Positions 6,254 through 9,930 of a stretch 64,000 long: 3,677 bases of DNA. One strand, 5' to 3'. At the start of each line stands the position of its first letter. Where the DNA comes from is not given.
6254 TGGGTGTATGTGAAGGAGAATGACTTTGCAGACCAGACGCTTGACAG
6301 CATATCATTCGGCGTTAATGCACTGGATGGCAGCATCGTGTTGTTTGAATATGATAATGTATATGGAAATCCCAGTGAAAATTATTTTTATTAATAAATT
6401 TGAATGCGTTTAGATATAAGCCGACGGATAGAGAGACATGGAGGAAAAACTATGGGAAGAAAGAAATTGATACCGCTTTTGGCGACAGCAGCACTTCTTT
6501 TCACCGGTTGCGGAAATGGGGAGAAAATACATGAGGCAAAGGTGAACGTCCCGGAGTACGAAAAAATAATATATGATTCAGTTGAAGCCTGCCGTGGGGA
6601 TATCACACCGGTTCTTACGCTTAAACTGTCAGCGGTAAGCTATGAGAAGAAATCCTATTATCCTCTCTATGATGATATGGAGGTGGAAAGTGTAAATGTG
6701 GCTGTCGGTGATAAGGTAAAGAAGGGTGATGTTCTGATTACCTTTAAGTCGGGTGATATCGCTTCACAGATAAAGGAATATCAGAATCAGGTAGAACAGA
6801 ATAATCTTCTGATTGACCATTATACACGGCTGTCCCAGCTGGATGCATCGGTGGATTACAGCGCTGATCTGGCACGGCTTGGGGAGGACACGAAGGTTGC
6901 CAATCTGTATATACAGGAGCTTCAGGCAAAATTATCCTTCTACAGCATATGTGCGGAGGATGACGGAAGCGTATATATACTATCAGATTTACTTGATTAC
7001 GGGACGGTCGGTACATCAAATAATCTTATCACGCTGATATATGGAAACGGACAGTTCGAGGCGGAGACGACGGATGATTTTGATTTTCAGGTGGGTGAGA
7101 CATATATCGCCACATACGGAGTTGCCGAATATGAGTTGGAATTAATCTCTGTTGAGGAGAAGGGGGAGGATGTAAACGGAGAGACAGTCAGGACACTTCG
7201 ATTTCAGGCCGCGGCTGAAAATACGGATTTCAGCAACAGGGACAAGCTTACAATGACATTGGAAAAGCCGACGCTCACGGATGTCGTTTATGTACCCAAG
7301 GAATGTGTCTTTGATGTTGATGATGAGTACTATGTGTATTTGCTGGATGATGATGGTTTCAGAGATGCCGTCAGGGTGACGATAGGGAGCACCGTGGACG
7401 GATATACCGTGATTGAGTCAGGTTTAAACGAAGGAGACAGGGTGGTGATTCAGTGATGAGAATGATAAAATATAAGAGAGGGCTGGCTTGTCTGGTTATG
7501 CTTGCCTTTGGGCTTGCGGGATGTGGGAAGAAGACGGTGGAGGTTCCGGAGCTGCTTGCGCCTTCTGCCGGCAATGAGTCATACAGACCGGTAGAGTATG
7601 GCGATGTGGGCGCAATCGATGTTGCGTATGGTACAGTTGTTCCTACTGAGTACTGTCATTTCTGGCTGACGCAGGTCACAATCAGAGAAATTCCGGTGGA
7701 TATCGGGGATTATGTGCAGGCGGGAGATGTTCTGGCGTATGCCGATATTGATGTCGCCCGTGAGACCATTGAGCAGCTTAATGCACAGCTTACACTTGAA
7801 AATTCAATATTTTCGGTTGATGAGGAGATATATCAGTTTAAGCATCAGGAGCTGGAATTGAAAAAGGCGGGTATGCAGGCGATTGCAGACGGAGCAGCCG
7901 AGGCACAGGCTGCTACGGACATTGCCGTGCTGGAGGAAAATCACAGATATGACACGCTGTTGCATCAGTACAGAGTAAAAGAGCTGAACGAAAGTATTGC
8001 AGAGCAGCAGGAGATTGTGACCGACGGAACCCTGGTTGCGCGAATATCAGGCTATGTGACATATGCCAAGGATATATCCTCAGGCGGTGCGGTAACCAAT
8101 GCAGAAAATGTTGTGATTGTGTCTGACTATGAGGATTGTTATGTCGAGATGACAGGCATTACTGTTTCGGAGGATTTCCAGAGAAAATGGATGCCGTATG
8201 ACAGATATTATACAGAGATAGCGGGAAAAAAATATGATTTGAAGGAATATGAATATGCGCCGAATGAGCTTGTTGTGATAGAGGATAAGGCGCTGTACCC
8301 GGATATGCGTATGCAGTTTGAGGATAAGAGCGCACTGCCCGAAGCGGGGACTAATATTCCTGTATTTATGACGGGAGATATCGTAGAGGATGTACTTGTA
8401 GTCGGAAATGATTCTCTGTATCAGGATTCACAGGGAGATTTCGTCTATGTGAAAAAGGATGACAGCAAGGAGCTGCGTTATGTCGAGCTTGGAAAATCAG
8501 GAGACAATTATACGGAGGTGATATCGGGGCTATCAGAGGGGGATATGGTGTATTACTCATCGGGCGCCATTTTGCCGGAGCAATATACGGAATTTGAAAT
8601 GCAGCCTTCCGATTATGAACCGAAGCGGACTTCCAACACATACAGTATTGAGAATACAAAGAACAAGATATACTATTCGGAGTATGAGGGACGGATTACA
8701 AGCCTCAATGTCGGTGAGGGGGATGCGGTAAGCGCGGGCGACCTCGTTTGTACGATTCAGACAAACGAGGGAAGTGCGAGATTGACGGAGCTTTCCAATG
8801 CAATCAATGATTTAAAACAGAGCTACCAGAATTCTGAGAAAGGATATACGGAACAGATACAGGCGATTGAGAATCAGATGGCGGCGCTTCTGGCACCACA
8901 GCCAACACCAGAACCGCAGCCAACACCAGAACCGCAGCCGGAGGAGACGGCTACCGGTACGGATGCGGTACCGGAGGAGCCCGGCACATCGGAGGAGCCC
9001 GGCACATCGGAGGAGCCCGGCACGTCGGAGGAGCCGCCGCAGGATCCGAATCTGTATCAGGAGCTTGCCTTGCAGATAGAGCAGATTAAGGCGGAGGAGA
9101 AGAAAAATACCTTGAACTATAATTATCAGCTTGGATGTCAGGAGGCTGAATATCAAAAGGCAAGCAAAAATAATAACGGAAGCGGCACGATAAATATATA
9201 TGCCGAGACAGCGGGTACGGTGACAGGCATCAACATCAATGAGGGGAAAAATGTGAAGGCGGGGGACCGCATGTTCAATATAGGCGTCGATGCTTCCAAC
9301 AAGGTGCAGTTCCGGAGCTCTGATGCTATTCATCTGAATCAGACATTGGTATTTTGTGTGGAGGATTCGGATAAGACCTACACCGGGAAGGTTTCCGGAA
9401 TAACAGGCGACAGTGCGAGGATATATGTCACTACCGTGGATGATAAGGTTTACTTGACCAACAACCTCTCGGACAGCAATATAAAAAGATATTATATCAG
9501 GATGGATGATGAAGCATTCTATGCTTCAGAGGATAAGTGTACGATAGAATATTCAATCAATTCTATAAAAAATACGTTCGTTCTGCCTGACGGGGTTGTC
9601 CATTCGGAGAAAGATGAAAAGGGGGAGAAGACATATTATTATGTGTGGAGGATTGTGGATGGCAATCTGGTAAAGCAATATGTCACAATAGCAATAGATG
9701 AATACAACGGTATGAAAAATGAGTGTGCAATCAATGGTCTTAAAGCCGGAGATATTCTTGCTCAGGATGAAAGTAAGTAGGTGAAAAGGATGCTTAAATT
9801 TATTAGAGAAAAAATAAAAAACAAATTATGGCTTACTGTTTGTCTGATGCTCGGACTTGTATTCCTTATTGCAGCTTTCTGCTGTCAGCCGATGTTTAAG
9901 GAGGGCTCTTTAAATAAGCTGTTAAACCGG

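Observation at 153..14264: TCS-linked, fully asymmetric MacB-type (type VII) ABC machine with three adaptor modules and two orphan lipoproteins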

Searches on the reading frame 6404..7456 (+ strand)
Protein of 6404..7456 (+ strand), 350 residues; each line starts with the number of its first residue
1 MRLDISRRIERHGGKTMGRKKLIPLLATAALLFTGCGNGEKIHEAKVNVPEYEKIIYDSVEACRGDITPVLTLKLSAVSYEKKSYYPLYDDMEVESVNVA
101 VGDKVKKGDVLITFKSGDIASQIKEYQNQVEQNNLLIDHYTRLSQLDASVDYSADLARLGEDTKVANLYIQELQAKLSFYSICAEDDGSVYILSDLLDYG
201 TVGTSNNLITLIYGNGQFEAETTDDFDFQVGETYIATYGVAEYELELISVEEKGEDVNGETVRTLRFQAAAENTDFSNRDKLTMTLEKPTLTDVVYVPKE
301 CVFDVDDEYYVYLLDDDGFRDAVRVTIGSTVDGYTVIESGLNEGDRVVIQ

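Call 4: search_protein_families(library=pfam, max_evalue=0.1, proteins=[window:6404-7456:+])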
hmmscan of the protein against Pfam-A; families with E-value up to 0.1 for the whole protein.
window:6404-7456:+ (350 aa): 3 families
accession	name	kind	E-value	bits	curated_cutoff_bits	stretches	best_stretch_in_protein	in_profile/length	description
PF13533.13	Biotin_lipoyl_2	-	1.1e-05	25.6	29.8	1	94-114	11-31/32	Biotin-lipoyl like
PF16576.10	HlyD_D23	-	0.0029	17.4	30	1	94-136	30-73/214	Barrel-sandwich domain of CusB or HlyD membrane-fusion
PF00364.28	Biotin_lipoyl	-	0.02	15.2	22.1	1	94-113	16-35/73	Biotin-requiring enzyme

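Call 5: search_protein_families(library=ncbifam, max_evalue=0.1, proteins=[window:6404-7456:+])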
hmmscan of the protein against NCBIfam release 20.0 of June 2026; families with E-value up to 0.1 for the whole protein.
window:6404-7456:+ (350 aa): 13 families
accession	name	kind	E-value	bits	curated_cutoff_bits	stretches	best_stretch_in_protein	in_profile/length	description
TIGR01730.1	RND_mfp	subfamily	2.2e-20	72.9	94.9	1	94-350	37-308/322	efflux RND transporter periplasmic adaptor subunit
TIGR00999.1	8a0102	subfamily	5.1e-13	48.8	319.3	1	262-349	175-264/271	CzcB/NccB family metal efflux transporter periplasmic adaptor subunit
NF007303.0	PRK09783.1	subfamily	3.1e-06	25.9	390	1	260-349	296-386/414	copper/silver efflux system membrane fusion protein CusB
NF000272.2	OqxA_adapt_sub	exception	3.7e-06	26.1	835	1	296-349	311-364/391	multidrug efflux RND transporter periplasmic adaptor subunit OqxA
TIGR01843.1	type_I_hlyD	subfamily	5.3e-06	25.7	208.65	1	94-168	54-126/422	HlyD family type I secretion periplasmic adaptor subunit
NF045904.1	RND-peri-MexE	equivalog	3.4e-05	22.9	714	1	308-349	313-354/390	multidrug efflux RND transporter periplasmic adaptor subunit MexE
NF008606.0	PRK11578.1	equivalog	0.00014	21.1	342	0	94-132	72-110/371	macrolide transporter subunit MacA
NF008589.1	PRK11556.1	equivalog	0.00052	19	391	1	266-349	292-373/392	MdtA/MuxA family multidrug efflux RND transporter periplasmic adaptor subunit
NF007362.0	PRK09859.1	equivalog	0.001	18.3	738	0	19-118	5-96/385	multidrug transporter subunit MdtE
TIGR03794.1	NHLM_micro_HlyD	equivalog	0.0041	16.1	156.2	1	94-145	69-117/421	NHLP bacteriocin system secretion protein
TIGR01348.1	PDHac_trf_long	equivalog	0.013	14.1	552.1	1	94-124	208-238/587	dihydrolipoyllysine-residue acetyltransferase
TIGR01000.1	bacteriocin_acc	subfamily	0.02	13.8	258.85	1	100-151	77-125/457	bacteriocin secretion accessory protein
NF007132.1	PRK09578.1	equivalog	0.024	13.4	512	0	285-350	297-362/396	MexX/AxyX family multidrug efflux RND transporter periplasmic adaptor subunit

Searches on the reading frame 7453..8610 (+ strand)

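Call 49: search_protein_families(library=pfam, max_evalue=1, proteins=[window:7453-8610:+])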
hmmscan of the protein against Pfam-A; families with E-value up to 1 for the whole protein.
window:7453-8610:+ (386 aa): 2 families
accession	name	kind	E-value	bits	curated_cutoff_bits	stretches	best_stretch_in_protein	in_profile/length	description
PF13533.13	Biotin_lipoyl_2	-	0.013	15.7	29.8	1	77-96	11-30/32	Biotin-lipoyl like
PF09403.15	FadA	-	0.43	11.5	28.5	1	113-190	13-90/99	Adhesion protein FadA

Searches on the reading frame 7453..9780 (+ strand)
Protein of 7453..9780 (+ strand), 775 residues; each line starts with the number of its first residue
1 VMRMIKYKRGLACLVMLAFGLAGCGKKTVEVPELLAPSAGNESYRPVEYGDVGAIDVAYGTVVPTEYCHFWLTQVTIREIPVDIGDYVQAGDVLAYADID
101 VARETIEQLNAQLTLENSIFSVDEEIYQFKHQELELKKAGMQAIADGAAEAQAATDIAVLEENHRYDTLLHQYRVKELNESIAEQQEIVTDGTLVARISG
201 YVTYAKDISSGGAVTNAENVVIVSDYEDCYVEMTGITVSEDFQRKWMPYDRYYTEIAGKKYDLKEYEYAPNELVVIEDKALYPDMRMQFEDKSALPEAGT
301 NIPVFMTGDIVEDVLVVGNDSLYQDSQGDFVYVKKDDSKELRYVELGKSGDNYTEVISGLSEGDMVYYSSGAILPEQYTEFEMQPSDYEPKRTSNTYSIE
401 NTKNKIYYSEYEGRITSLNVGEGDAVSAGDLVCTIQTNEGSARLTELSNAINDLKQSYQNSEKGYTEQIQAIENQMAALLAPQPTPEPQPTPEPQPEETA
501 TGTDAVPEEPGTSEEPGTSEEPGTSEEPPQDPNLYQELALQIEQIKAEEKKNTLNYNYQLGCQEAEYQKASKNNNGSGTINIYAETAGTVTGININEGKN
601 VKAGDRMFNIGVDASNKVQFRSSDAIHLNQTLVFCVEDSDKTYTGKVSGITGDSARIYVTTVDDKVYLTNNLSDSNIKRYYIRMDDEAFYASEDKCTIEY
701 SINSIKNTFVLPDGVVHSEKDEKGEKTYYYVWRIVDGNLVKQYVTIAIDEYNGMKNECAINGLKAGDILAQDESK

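Call 4: search_protein_families(library=pfam, max_evalue=0.1, proteins=[window:7453-9780:+])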
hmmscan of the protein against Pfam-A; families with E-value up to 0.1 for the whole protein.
window:7453-9780:+ (775 aa): 5 families
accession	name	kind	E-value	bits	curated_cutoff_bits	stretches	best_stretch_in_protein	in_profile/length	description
PF16576.10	HlyD_D23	-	3.3e-12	46.6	30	1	559-611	88-140/214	Barrel-sandwich domain of CusB or HlyD membrane-fusion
PF13533.13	Biotin_lipoyl_2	-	8.2e-12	45.1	29.8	1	413-431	9-27/32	Biotin-lipoyl like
PF13437.12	HlyD_3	-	1e-10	42.7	22.2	1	582-656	2-82/106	HlyD family secretion protein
PF00364.28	Biotin_lipoyl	-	9.6e-09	35.4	22.1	1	581-610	44-73/73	Biotin-requiring enzyme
PF05896.17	NQRA_N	-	0.013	16.1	25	0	405-440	29-64/94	NqrA N-terminal barrel-sandwich hybrid domain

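Call 5: search_protein_families(library=ncbifam, max_evalue=0.1, proteins=[window:7453-9780:+])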
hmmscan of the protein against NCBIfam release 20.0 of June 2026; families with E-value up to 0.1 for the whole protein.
window:7453-9780:+ (775 aa): 21 families
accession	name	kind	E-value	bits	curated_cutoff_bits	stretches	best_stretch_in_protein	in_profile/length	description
TIGR01730.1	RND_mfp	subfamily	3e-24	85.6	94.9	3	77-366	37-305/322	efflux RND transporter periplasmic adaptor subunit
TIGR00999.1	8a0102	subfamily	3.6e-14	52.5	319.3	2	287-366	182-262/271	CzcB/NccB family metal efflux transporter periplasmic adaptor subunit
NF004547.1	PRK05889.1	equivalog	2e-10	40.7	75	2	409-435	44-70/71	biotin/lipoyl-binding carrier protein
TIGR01843.1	type_I_hlyD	subfamily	2.3e-09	36.7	208.65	2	72-130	49-108/422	HlyD family type I secretion periplasmic adaptor subunit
TIGR00998.1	8a0101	subfamily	2.9e-09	36.3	390.8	1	158-232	171-244/334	EmrA/EmrK family multidrug efflux transporter periplasmic adaptor subunit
TIGR03794.1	NHLM_micro_HlyD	equivalog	3.4e-09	36.1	156.2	1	409-459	63-113/421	NHLP bacteriocin system secretion protein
NF006079.0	PRK08225.1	equivalog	3.6e-08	33.4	95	1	580-610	39-69/70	acetyl-CoA carboxylase biotin carboxyl carrier protein subunit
NF038010.1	ABC_adapt_DarC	equivalog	4.7e-07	28.9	450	1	137-368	171-402/417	darobactin export ABC transporter periplasmic adaptor subunit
NF005457.0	PRK07051.1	equivalog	1.5e-05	25.1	87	0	581-610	49-78/80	acetyl-CoA carboxylase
NF006761.0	PRK09282.1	domain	2.3e-05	23.1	402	0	540-609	478-551/591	pyruvate carboxylase subunit B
NF002939.0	PRK03598.1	equivalog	5.3e-05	22.6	393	1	412-470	52-111/332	secretion protein HlyD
NF008606.0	PRK11578.1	equivalog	6.1e-05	22.3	342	0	77-369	72-363/371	macrolide transporter subunit MacA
NF045680.1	DiMtlExpIhpB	equivalog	6.3e-05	22.1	450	1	317-365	257-305/326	divalent metal ion exporter adaptor subunit IhpB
NF007785.0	PRK10476.1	equivalog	0.00011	21.2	376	0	409-451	53-95/347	multidrug transporter subunit MdtN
TIGR01348.1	PDHac_trf_long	equivalog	0.00041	19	552.1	1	411-618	49-236/587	dihydrolipoyllysine-residue acetyltransferase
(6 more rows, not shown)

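Call 17: search_solved_structures(query=window:7453-9780:+, max_evalue=1)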
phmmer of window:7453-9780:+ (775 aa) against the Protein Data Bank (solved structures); distinct sequences matched with E-value up to 1: 5.
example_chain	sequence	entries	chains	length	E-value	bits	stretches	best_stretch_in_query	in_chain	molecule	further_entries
4dk1_A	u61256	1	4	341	0.015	17.1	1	311-370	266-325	Putative MacA, Multidrug resistance protein mexA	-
4dk0_A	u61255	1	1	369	0.12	14.1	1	311-370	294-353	Putative MacA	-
3lnn_A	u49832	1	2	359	0.68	11.7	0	412-439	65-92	Membrane fusion protein (MFP) heavy metal cation efflux ZneB (CzcB-like)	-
2dnc_A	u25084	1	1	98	0.73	11.5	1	411-444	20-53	Pyruvate dehydrogenase protein X component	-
1ld4_A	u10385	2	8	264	0.84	11.3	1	462-552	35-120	Coat protein C | Capsid protein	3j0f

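Call 78: search_protein_representatives(protein=window:7453-9777:+)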
Query: 775 residues. Proteins with E-value up to 0.001 (for the whole library): 1361; up to 1e-10: 464; up to 1e-30: 177. The best 150 are listed.
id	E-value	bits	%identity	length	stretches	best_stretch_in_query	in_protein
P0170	0.0e+00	1562.7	90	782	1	2-775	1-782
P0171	2.9e-236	803.0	51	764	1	14-773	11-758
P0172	4.8e-192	656.9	47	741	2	11-493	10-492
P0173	6.4e-186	636.6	45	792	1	10-772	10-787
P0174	2.5e-180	618.1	44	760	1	6-770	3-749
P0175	2.6e-176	604.8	44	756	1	15-773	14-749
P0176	1.6e-175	602.2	42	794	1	6-772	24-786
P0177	3.8e-169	581.1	42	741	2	3-486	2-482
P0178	1.3e-161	556.2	39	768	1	16-772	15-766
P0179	2.0e-160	552.4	41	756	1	16-772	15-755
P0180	4.3e-160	551.2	42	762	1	11-771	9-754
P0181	1.3e-159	549.6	43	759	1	13-761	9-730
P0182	8.7e-159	546.9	38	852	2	8-519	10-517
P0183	1.1e-155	536.7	41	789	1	13-771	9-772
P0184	8.5e-154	530.4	40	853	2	8-538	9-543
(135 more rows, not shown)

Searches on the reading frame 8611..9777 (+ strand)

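Call 49: search_protein_families(library=pfam, max_evalue=1, proteins=[window:8611-9777:+])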
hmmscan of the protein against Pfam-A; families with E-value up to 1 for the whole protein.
window:8611-9777:+ (389 aa): 7 families
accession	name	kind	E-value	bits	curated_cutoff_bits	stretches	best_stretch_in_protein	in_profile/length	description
PF16576.10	HlyD_D23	-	1.8e-10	40.9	30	2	173-225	88-140/214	Barrel-sandwich domain of CusB or HlyD membrane-fusion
PF13437.12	HlyD_3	-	4.5e-09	37.4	22.2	2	196-270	2-82/106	HlyD family secretion protein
PF13533.13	Biotin_lipoyl_2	-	4e-08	33.3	29.8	2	27-45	9-27/32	Biotin-lipoyl like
PF00364.28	Biotin_lipoyl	-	7.4e-08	32.6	22.1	2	195-224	44-73/73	Biotin-requiring enzyme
PF05896.17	NQRA_N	-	0.011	16.3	25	0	19-54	29-64/94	NqrA N-terminal barrel-sandwich hybrid domain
PF05887.16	Trypan_PARP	-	0.044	14.2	100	1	95-145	62-112/134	Procyclic acidic repetitive protein (PARP)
PF03793.24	PASTA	-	0.061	13.7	23.2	0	200-219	37-56/64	PASTA domain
